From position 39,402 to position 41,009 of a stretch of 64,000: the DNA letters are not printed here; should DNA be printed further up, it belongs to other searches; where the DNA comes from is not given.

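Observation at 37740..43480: WYL-regulated four-gene nuclease operon on a low-GC island between dnaB and hemY: candidate undescribed defence system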

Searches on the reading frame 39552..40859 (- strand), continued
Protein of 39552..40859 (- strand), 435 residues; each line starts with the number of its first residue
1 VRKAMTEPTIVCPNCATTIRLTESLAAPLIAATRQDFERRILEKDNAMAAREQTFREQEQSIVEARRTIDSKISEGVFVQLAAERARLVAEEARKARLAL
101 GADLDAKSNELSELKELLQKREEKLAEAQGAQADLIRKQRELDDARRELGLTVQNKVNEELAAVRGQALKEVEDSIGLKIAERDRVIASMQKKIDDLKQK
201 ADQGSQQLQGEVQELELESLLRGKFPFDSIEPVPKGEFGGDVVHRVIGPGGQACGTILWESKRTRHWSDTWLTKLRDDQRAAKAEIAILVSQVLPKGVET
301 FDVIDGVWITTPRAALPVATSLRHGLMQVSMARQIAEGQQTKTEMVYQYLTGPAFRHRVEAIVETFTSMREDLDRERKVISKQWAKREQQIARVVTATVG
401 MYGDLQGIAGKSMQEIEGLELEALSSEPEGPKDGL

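Call 23: search_protein_families(library=padloc, proteins=[L012:7047-10016:+, L032:9109-10806:+, L012:11353-13638:+, L008:9105-10010:+, L030:11302-12576:+, L010:11320-14385:+, L021:12610-14523:+, L001:11458-13308:+], max_evalue=0.00001)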
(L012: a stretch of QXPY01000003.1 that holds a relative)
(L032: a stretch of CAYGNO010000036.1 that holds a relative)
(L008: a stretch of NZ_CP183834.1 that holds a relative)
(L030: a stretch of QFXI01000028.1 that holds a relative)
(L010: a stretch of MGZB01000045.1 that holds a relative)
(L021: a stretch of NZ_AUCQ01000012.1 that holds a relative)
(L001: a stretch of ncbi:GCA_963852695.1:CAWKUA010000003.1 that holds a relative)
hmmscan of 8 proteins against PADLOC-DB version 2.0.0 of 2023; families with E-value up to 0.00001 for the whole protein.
L012:7047-10016:+ (989 aa): 45 families (the best 25 are shown)
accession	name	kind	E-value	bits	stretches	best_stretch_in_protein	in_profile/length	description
PDLC02619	DrmD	-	1.1e-206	686.8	1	30-656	25-641/872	DrmD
PDLC02500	BrxHI|BrxHII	-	2.9e-70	235.9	3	486-662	511-684/933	BrxHI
PDLC02623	DrmD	-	2.3e-60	202.5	3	494-596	567-671/1040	DrmD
PDLC02621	DrmD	-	3.2e-58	195.8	1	5-592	89-674/1040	DrmD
PDLC02620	DrmD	-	2.5e-49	166.1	1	33-579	95-607/1060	DrmD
PDLC00659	HmaA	-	3.1e-47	159.1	1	30-632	97-694/1176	SNF2 helicase / DEAD-box helicase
PDLC02843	DpdE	-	4.9e-47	158.5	2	14-235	139-333/1091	DpdE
PDLC02504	BrxHI|BrxHII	-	2.5e-46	156.1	1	33-625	105-656/971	BrxHII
PDLC02840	DpdE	-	2.5e-42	143.3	2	8-111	134-234/1091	DpdE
PDLC02844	DpdE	-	2.6e-37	126.2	2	29-223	145-327/1074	DpdE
PDLC02572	DrmA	-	3.8e-37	125.7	1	7-567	88-641/1043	DrmA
PDLC02634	DrmD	-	3e-36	122.6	1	22-577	76-611/900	DrmD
PDLC02632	DrmD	-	1.5e-33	114.2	1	27-557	113-633/662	DrmD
PDLC00633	ZorD1|ZorD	-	2.1e-32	110.2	2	27-256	435-659/908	"SWI2/SNF2 helicase, Mrr-like nuclease"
PDLC02846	DpdE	-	4.3e-32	108.9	1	4-202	133-323/1034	DpdE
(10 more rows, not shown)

L032:9109-10806:+ (565 aa): 50 families (the best 25 are shown)
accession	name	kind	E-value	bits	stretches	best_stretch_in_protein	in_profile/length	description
PDLC03636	MTase_III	-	5.8e-241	799.2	1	1-529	2-558/575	Type III methyltransferase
PDLC03644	MTase_III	-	1.7e-114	381.5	1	41-413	34-429/542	Type III methyltransferase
PDLC03635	MTase_III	-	1.1e-79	266.9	1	37-407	210-602/708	Type III methyltransferase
PDLC03634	MTase_III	-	1.9e-71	239.7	2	89-370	167-450/621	Type III methyltransferase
PDLC03638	MTase_III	-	2.2e-59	199.6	1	42-405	377-712/816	Type III methyltransferase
PDLC03641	MTase_III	-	3.8e-58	195.5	2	91-353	180-429/657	Type III methyltransferase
PDLC03640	MTase_III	-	3.1e-48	162.6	3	192-383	255-450/654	Type III methyltransferase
PDLC03354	MTase_II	-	1e-45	154.5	1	18-368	32-374/425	Type II methyltransferase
PDLC03637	MTase_III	-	2.9e-44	149.6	1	42-364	118-453/513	Type III methyltransferase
PDLC03642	MTase_III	-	8.1e-38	128.4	1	40-353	77-380/528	Type III methyltransferase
PDLC03300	MTase_II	-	4.5e-37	125.7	2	83-182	76-172/302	Type II methyltransferase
PDLC03299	MTase_II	-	2.6e-30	103.9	2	44-181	13-145/296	Type II methyltransferase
PDLC03639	MTase_III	-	5e-29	99.1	1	44-241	86-282/639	Type III methyltransferase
PDLC03633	MTase_III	-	1.1e-27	95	2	312-369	289-346/616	Type III methyltransferase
PDLC03371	MTase_II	-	1.5e-26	91.5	2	315-377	191-253/260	Type II methyltransferase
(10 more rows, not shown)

L012:11353-13638:+ (761 aa): 15 families
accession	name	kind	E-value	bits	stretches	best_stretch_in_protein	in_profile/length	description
PDLC04895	PDC-S06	-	7.3e-63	211.2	1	2-686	1-712/784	-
PDLC04894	PDC-S06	-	6.2e-32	109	1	1-684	1-666/740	-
PDLC04886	PDC-S06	-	3.9e-31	106.6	1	239-678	233-649/727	-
PDLC04890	PDC-S06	-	5.5e-28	96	1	241-678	236-648/732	-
PDLC04887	PDC-S06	-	1.1e-23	81.8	1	222-626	246-646/790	-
PDLC04891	PDC-S06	-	4.3e-21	73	1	383-624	477-710/858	-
PDLC04893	PDC-S06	-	9.4e-17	58.7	1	351-619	450-706/862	-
PDLC04897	PDC-S06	-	4.7e-16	56.5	1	411-635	401-617/727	-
PDLC04896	PDC-S06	-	5.9e-16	56.2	1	2-645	1-616/732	-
PDLC04889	PDC-S06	-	9.8e-13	45.5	1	465-620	360-505/693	-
PDLC04135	mad3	-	1.1e-11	42.9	1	35-602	31-328/374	mads_3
PDLC04898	PDC-S06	-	4.4e-11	39.8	1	261-602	284-612/752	-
PDLC03859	LmuB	-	3.9e-10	37.6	1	193-612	295-600/611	-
PDLC04892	PDC-S06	-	3e-07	27.1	1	261-602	366-679/843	-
PDLC04888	PDC-S06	-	1.5e-06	24.7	0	525-628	617-715/851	-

L008:9105-10010:+ (301 aa): 5 families
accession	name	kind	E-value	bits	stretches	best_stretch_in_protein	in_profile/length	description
PDLC04919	PDC-S13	-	6.1e-109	361.6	1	6-279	1-274/281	-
PDLC03083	Specificity_I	-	1.8e-72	242.6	1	17-279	5-277/717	Type I specificity subunit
PDLC04918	PDC-S13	-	1.5e-40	137.5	2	145-272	74-203/214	-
PDLC04871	PDC-S05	-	2.5e-25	87.3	1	16-129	12-125/468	-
PDLC04920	PDC-S13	-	1.7e-10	38.7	1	125-269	128-274/286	-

L030:11302-12576:+ (424 aa): 24 families
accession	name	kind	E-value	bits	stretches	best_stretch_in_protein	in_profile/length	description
PDLC04094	SIR2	-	2.5e-124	413.5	1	5-413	3-384/399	-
PDLC04093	SIR2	-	1.5e-118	394.3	1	4-410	3-388/395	-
PDLC04084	SIR2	-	2.5e-36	123.8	1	23-313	40-334/414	-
PDLC04088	SIR2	-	1.8e-33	114.2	1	153-335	166-340/390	-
PDLC04090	SIR2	-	2.3e-25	87.7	1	14-309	35-339/426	-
PDLC04087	SIR2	-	2.8e-23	80.3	1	51-314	34-279/343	-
PDLC04081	SIR2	-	3e-23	80.6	1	15-307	8-283/345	-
PDLC02186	SIR2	-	5.1e-22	76.5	1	139-314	142-328/412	-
PDLC02414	Aga_SIR2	-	1e-21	75.6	1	114-319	76-256/313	-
PDLC04075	SIR2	-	4.1e-21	73.2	1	156-315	184-341/414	-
PDLC04076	SIR2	-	2.4e-20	71.1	1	121-314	125-325/406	-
PDLC02408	Aga_SIR2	-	1.4e-18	65.1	1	116-315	107-281/343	Class II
PDLC04085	SIR2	-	2.3e-16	57.7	1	161-327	201-386/463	-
PDLC04079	SIR2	-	2.6e-16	57.2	1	159-310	185-345/430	-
PDLC04096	SIR2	-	3e-16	57.6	1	157-309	20-162/230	-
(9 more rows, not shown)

L010:11320-14385:+ (1021 aa): 7 families
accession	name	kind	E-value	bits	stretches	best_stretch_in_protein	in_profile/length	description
PDLC02208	Ppl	-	5.2e-22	75.8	1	896-1016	772-888/894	-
PDLC04135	mad3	-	1.5e-14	52.4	1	352-982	13-343/374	mads_3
PDLC02980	AriA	-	5.2e-09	34.5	1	895-964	232-302/304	-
PDLC04164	AriA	-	1.9e-08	32.2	1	895-975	166-246/253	-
PDLC04182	HEC-01A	-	1.6e-07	28.7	0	362-391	32-61/406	-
PDLC02982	AriAB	-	9.7e-07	25.8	1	897-1006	215-322/570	-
PDLC04678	PDC-M49A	-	2.4e-06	24.1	1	901-986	549-634/681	-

L021:12610-14523:+ (637 aa): 15 families
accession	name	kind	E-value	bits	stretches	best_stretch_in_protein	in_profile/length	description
PDLC04105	HerA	-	1.1e-152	507.5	1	15-627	8-573/576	-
PDLC04098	HerA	-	3.2e-78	262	2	406-590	466-661/686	-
PDLC04102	HerA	-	1.8e-66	222.8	2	419-592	464-634/654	-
PDLC02188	HerA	-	6e-63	211.6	1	106-588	83-553/578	-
PDLC04104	HerA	-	6.9e-59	197.5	2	364-579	126-340/379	-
PDLC04106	HerA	-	2.6e-57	192.8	2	379-590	430-641/667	-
PDLC02185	HerA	-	1.9e-54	183.4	2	423-590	409-574/585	-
PDLC04100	HerA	-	1.3e-52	177.3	2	421-590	401-568/580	-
PDLC04103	HerA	-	4.5e-47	158.7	2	405-589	382-568/579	-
PDLC04097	HerA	-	1.9e-46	156.9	2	17-271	6-273/618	-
PDLC04101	HerA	-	1.2e-34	117.8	1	102-316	100-320/400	-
PDLC04107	HerA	-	2.6e-23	80.5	1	102-249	101-256/306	-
PDLC04140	mad8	-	1.7e-21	75.1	2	457-573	185-297/314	mads_8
PDLC04099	HerA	-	2.2e-21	74.2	1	102-212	101-212/214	-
PDLC01055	HerA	-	6.4e-14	49.6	1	459-571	412-520/532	Type III coevolved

L001:11458-13308:+ (616 aa): 87 families (the best 25 are shown)
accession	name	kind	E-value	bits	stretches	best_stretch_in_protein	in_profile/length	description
PDLC02979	AriA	-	1.8e-56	190.6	1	1-370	1-372/373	-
PDLC02358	Old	-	5.9e-24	82.8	2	1-118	2-114/578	Old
PDLC00067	GajA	-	6.1e-20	69.2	2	3-67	5-70/604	AAA ATPase domain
PDLC04168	GajA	-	9.1e-20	68.8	2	241-532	199-472/570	-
PDLC00066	GajA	-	1.3e-18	64.9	1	281-408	233-358/567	AAA ATPase domain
PDLC00086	GajA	-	3.1e-18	63.9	2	1-53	1-52/600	AAA ATPase domain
PDLC00080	GajA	-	4.8e-18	63.3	2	262-383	234-349/622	AAA ATPase domain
PDLC00069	GajA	-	2.5e-17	60.6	2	166-375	181-385/687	AAA ATPase domain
PDLC00094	GajA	-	2.8e-17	60.4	2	286-393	258-364/569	AAA ATPase domain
PDLC00099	GajA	-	6.3e-17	59.8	2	1-76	1-85/626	AAA ATPase domain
PDLC00096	GajA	-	1.4e-16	58.4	2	330-387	293-353/630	AAA ATPase domain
PDLC00090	GajA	-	2e-16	57.9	2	1-54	1-59/659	AAA ATPase domain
PDLC00062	GajA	-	3.1e-16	57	1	291-390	265-363/639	AAA ATPase domain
PDLC00091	GajA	-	1.5e-15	55.1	2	321-383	292-354/627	AAA ATPase domain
PDLC04389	PDC-M07A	-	8.5e-15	52.7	2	2-45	5-47/443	-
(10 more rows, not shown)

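Call 43: search_solved_structures(query=A1, max_evalue=1, show_alignments=2)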
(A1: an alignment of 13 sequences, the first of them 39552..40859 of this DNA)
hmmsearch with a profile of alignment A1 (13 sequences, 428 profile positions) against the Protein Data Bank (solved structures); distinct sequences matched with E-value up to 1: 1.
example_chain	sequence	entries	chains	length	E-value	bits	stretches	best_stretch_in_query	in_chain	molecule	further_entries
3nr7_A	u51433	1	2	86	0.49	12.3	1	57-115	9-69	DNA-binding protein H-NS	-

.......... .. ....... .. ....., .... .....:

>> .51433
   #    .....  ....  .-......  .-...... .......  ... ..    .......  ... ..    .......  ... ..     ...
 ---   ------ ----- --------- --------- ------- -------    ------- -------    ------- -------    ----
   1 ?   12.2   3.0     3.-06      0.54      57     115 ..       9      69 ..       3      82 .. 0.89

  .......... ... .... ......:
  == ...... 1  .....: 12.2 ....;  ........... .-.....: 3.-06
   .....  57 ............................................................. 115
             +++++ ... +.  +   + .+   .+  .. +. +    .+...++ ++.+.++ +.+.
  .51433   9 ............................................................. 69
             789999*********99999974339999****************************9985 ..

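Call 47: find_encoding_contigs(protein=P0363, flank=8000, max_places=4)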
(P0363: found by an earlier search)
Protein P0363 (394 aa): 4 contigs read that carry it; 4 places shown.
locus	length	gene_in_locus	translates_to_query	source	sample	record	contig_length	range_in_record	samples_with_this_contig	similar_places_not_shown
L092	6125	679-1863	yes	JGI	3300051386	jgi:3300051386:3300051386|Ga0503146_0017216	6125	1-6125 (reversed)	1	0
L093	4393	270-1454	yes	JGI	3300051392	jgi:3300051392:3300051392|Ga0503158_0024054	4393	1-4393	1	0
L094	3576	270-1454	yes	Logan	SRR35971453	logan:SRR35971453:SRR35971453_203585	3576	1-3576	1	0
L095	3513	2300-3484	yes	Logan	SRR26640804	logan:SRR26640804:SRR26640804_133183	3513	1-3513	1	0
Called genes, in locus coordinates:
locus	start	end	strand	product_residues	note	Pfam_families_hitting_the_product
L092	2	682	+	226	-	?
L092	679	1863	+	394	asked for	PF07219:HemY_N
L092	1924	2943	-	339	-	PF00111:Fer2, PF00970:FAD_binding_6, PF00175:NAD_binding_1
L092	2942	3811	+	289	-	PF13460:NAD_binding_10 (faint), PF01370:Epimerase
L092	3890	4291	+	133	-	PF01741:MscL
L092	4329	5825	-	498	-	PF11815:DUF3336, PF01734:Patatin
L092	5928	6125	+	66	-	?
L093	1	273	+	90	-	?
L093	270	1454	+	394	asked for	PF07219:HemY_N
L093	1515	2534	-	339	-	PF00111:Fer2, PF00970:FAD_binding_6, PF00175:NAD_binding_1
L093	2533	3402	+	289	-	PF13460:NAD_binding_10 (faint), PF01370:Epimerase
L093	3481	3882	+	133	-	PF01741:MscL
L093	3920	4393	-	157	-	?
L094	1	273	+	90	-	?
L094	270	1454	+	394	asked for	PF07219:HemY_N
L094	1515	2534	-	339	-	PF00111:Fer2, PF00970:FAD_binding_6, PF00175:NAD_binding_1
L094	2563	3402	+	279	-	PF13460:NAD_binding_10 (faint), PF01370:Epimerase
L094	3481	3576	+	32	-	?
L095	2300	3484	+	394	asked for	PF07219:HemY_N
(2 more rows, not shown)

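Call 89: search_dna_similar(query=window:39552-40859:-, collection=phages, mode=protein, max_rows=8)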
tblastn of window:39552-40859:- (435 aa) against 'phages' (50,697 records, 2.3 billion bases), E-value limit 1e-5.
Records with a match: 7; places in all: 7; records where one place covers at least 80% of the query: 0.
Best place of each record, by identity: <60% 7.
By first word of the organism name: Bacteriophage 7.
By host as written in the record: Helicobacter heilmannii 6; Helicobacter heilmannii ASB1.4 1.
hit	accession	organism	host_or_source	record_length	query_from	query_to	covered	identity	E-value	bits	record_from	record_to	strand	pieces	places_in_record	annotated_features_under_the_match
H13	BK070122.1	Bacteriophage sp.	Helicobacter heilmannii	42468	151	423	63%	35.9%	4e-34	141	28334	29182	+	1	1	hypothetical protein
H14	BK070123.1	Bacteriophage sp.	Helicobacter heilmannii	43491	151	423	63%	35.9%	4e-34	141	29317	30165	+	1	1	hypothetical protein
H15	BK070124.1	Bacteriophage sp.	Helicobacter heilmannii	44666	151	423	63%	35.9%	4e-34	141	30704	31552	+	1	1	hypothetical protein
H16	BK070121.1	Bacteriophage sp.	Helicobacter heilmannii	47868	151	423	63%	35.9%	4e-34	141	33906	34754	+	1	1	hypothetical protein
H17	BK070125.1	Bacteriophage sp.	Helicobacter heilmannii ASB1.4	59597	151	423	63%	35.9%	4e-34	141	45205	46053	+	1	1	hypothetical protein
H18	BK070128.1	Bacteriophage sp.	Helicobacter heilmannii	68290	151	423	63%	35.9%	4e-34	141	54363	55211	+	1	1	hypothetical protein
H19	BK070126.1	Bacteriophage sp.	Helicobacter heilmannii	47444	151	423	63%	35.9%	5e-34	141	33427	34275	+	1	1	hypothetical protein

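Call 90: search_dna_similar(query=window:39552-40859:-, collection=plasmids, mode=protein, max_rows=10)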
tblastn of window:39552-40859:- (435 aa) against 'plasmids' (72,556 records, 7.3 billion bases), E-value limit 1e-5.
Records with a match: 47; places in all: 58; records where one place covers at least 80% of the query: 36.
Best place of each record, by identity: <60% 47.
By first word of the organism name: Bradyrhizobium 32; Mesorhizobium 4; Aminobacter 3; Granulicella 2; Sulfurimonas 2; Chryseobacterium 2; Aliarcobacter 1; Skermanella 1.
By predicted mobility (MOB-suite, as given by PLSDB): conjugative 20; non-mobilizable 18; mobilizable 9.
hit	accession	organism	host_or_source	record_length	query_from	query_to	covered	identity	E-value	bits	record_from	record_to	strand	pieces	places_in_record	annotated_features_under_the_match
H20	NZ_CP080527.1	Mesorhizobium sp. AR07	Oxytropis sp.,Cell culture,root nodule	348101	5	429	98%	57.0%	5e-126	409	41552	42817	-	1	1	DUF2130 domain-containing protein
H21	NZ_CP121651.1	Bradyrhizobium sp. CB82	Stylosanthes guianensis,cell culture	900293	5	421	96%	56.8%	3e-126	409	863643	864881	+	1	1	DUF2130 domain-containing protein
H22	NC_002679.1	Mesorhizobium japonicum MAFF 303099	-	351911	5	429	98%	53.8%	5e-125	406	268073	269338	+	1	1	DUF2130 domain-containing protein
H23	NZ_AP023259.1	Mesorhizobium sp. L-2-11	Lotus japonicus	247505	3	428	98%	53.3%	3e-119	390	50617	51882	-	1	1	DUF2130 domain-containing protein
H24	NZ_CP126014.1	Bradyrhizobium japonicum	Glycine max,soybean,root nodule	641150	5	421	96%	53.2%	3e-123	401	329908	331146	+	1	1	DUF2130 domain-containing protein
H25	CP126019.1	Bradyrhizobium japonicum USDA 123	Glycine max,soybean,root nodule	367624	5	420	96%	53.1%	2e-113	373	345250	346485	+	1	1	DUF2130 domain-containing protein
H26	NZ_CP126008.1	Bradyrhizobium elkanii USDA 94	Glycine max,soybean,root nodule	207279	4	426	97%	50.4%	1e-112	370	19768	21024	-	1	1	DUF2130 domain-containing protein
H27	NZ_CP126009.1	Bradyrhizobium elkanii USDA 94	Glycine max,soybean,root nodule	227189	4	426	97%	50.4%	1e-112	370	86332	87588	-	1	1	DUF2130 domain-containing protein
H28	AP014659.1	Bradyrhizobium diazoefficiens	-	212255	4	424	97%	50.6%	4e-111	366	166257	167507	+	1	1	uncharacterized protein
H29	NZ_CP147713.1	Bradyrhizobium septentrionale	Glycine max,cell culture,Root nodule ...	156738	4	429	98%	50.0%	2e-106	353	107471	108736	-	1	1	DUF2130 domain-containing protein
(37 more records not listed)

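Call 94: get_annotated_region(hit=H20, flank=6000)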
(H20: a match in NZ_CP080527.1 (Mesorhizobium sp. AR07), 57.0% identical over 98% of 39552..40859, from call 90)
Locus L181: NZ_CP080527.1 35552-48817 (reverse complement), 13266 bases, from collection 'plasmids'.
description: Mesorhizobium sp. AR07 plasmid pMspAR07b, complete sequence
organism: Mesorhizobium sp. AR07 (NCBI taxid 2865838)
taxonomy: Bacteria; Pseudomonadota; Alphaproteobacteria; Hyphomicrobiales; Phyllobacteriaceae; Mesorhizobium; Mesorhizobium sp. AR07
host: -; source: Oxytropis sp.,Cell culture,root nodule; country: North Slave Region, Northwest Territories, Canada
typing (MOB-suite, as given by PLSDB): conjugative; replicon rep_cluster_2428; relaxase MOBP,MOBP,MOBP; mating-pair formation MPF_T
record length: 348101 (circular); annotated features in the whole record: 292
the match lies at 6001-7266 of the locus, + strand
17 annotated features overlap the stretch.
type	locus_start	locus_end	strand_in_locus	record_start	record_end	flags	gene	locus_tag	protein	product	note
CDS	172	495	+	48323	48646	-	-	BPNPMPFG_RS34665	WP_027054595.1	type II toxin-antitoxin system RelE/ParE family toxin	-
CDS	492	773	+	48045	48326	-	-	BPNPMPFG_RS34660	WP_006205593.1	XRE family transcriptional regulator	-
CDS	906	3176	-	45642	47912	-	-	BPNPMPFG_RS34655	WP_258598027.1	relaxase/mobilization nuclease domain-containing protein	-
CDS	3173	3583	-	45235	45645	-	-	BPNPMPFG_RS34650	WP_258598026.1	hypothetical protein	-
CDS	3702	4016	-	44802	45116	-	-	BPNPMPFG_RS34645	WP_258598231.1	hypothetical protein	-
CDS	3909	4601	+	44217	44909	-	-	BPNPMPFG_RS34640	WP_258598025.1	ParA family protein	-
CDS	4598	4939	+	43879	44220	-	-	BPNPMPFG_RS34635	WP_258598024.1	hypothetical protein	-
CDS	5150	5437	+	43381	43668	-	-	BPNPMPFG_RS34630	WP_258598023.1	WGR domain-containing protein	-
CDS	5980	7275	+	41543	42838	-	-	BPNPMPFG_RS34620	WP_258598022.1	DUF2130 domain-containing protein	-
CDS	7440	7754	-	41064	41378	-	-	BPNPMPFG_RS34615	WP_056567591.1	DUF736 domain-containing protein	-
CDS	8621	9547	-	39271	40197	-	-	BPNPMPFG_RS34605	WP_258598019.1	ArdC family protein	-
CDS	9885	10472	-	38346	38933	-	-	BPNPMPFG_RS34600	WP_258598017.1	hypothetical protein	-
CDS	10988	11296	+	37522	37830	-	-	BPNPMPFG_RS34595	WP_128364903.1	alkylphosphonate utilization protein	-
CDS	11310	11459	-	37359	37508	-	-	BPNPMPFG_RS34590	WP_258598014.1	hypothetical protein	-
CDS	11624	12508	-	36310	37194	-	-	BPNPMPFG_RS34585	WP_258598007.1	hypothetical protein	-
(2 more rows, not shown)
